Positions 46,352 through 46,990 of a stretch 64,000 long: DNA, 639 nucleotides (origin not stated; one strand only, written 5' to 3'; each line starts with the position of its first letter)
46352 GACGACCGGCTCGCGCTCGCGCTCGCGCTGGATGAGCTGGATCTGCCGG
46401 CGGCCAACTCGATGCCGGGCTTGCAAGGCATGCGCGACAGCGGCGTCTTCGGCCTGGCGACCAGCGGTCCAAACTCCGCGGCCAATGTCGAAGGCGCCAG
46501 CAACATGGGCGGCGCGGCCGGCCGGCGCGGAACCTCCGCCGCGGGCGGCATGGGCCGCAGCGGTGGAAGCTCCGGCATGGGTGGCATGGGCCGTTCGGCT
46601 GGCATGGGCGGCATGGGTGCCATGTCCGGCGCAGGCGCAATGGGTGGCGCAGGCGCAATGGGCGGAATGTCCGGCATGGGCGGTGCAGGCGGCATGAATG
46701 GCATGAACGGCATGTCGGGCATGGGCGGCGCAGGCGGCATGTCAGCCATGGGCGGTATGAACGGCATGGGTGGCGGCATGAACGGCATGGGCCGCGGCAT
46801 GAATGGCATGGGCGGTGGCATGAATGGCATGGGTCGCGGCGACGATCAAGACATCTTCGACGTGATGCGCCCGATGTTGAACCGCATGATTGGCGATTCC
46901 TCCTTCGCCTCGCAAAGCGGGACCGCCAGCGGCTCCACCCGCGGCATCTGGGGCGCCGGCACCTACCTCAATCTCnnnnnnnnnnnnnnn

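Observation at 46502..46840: ~113-aa Gly/Met-rich low-complexity insert between a helix-like junction and the first barrel strand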

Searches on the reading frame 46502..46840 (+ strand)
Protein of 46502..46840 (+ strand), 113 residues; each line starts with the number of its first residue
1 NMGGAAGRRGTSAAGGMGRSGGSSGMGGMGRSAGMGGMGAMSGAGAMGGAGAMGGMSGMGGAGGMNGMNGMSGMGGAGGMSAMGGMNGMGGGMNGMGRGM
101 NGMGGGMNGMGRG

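Call 36: find_homologous_proteins(query=window:46502-46840:+, max_evalue=1)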
Query window:46502-46840:+ (113 aa): 1 proteins with E <= 1 among 4534 candidates.
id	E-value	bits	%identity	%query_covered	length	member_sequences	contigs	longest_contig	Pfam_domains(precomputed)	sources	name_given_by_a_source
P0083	7.3e-1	28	-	-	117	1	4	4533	-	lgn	-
